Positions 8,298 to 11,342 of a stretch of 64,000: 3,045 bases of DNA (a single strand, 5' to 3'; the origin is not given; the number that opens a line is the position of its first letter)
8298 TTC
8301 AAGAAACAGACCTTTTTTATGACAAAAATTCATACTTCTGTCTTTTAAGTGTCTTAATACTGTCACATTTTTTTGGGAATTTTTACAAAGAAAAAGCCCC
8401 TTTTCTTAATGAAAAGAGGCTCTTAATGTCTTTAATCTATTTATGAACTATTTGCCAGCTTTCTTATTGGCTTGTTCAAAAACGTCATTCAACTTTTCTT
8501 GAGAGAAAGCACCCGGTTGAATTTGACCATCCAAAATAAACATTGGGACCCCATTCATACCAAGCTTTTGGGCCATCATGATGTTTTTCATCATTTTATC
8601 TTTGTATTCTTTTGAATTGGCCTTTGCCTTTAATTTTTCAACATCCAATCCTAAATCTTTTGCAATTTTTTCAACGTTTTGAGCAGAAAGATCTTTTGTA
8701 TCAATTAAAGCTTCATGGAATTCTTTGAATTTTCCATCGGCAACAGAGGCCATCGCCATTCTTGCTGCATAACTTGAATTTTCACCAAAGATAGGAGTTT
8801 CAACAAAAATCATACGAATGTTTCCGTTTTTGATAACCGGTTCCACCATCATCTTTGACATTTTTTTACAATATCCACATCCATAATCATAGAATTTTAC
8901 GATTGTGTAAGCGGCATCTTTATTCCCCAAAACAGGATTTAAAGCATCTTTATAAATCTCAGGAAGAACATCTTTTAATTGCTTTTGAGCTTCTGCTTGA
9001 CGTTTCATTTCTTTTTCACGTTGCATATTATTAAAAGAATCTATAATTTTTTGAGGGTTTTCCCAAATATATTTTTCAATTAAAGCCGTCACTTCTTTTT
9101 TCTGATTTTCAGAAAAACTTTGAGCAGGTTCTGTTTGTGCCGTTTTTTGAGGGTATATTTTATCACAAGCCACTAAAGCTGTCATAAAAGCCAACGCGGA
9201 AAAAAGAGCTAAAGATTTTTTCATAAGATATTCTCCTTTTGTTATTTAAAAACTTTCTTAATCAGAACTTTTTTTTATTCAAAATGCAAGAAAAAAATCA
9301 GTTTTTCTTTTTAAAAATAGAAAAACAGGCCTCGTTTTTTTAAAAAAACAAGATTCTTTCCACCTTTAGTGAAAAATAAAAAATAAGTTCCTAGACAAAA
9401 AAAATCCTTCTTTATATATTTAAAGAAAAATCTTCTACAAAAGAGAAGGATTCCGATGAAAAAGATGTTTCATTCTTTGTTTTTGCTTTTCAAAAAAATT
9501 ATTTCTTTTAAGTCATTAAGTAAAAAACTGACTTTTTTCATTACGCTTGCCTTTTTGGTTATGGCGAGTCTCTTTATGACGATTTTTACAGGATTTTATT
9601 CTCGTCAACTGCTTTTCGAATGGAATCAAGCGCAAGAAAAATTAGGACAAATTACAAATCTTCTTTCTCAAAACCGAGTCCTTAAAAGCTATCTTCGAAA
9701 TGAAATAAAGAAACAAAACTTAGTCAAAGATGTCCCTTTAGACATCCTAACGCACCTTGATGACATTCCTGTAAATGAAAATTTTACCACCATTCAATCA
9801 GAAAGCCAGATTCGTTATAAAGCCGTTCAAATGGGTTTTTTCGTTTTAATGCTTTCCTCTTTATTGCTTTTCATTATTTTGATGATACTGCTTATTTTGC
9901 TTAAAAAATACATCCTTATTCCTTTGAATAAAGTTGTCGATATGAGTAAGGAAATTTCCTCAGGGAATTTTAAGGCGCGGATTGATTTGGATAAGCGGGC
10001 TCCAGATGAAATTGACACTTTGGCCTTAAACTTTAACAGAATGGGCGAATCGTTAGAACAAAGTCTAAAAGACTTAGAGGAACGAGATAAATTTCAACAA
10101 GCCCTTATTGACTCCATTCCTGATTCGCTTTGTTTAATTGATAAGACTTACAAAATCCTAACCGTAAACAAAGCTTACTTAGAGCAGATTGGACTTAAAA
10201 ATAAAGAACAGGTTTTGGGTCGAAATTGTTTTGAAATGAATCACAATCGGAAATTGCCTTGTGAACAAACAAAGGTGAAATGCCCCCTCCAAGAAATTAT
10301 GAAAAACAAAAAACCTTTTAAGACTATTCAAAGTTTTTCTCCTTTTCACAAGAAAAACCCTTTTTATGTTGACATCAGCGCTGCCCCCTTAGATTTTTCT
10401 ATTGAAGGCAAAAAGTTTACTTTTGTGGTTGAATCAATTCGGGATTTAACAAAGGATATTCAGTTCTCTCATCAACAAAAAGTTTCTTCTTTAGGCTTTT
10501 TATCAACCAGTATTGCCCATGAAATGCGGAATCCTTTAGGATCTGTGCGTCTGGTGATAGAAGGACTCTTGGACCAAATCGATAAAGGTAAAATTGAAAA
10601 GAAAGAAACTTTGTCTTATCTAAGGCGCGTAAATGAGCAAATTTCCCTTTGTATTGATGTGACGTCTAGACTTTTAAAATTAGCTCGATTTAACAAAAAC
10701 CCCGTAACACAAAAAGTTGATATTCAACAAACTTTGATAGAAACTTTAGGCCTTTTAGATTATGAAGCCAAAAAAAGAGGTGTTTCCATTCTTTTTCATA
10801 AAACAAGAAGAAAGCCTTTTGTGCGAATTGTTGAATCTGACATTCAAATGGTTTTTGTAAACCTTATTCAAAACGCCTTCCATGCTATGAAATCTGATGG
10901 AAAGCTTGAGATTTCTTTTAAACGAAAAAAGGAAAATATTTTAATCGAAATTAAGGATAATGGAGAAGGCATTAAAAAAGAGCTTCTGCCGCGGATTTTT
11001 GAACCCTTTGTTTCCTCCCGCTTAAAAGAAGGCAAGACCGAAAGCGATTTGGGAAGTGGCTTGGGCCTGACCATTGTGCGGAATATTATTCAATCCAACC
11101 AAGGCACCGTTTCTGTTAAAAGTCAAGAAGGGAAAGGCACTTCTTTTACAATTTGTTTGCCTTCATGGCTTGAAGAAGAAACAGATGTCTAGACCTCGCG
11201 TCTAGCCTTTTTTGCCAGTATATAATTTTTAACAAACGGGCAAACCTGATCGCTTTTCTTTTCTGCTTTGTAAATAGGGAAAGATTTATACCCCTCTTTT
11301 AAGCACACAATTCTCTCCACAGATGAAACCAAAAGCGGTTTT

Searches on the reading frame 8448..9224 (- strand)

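Call 10: search_protein_families(library=pfam, proteins=[window:8448-9224:-], max_evalue=0.001)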
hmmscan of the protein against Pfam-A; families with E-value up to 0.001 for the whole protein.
window:8448-9224:- (258 aa): 3 families
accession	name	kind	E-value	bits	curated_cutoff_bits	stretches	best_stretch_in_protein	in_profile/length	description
PF01323.26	DSBA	-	2.1e-22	80.3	25.6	1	107-248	1-189/191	DSBA-like thioredoxin domain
PF13462.12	Thioredoxin_4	-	1.1e-19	71.7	23.2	1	97-247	6-161/165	Thioredoxin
PF13098.12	Thioredoxin_2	-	3.9e-06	27.6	27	1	103-248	4-103/104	Thioredoxin-like domain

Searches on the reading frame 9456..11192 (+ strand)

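Call 9: search_protein_families(library=pfam, proteins=[window:9456-11192:+], max_evalue=0.001)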
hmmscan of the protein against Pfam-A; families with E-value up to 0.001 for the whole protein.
window:9456-11192:+ (578 aa): 10 families
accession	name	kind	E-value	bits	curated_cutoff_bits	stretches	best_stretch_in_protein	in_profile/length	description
PF02518.31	HATPase_c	-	2.5e-25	89.5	26.4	1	460-569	3-108/111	Histidine kinase-, DNA gyrase B-, and HSP90-like ATPase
PF00672.30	HAMP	-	3.5e-09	37.3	25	1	152-202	5-53/53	HAMP domain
PF13426.13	PAS_9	-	1.9e-08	35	27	1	222-333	1-103/103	PAS domain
PF00512.31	HisKA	-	1.9e-08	34.7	26.9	1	349-412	5-63/66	His Kinase A (phospho-acceptor) domain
PF14501.12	HATPase_c_5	-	3e-08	34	22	1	460-559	3-93/102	GHKL domain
PF08448.16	PAS_4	-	2.3e-07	31.4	23.1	1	219-332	2-106/110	PAS fold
PF00989.32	PAS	-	1.6e-06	28.5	22.6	1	215-292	4-76/113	PAS fold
PF13188.13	PAS_8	-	2.5e-05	24.4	21.8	1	214-257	3-46/65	PAS domain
PF13589.12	HATPase_c_3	-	0.00028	21.3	25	1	465-539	5-78/137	Histidine kinase-, DNA gyrase B-, and HSP90-like ATPase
PF13581.12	HATPase_c_2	-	0.00097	19.6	27.4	0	467-563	40-122/127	Histidine kinase-like ATPase domain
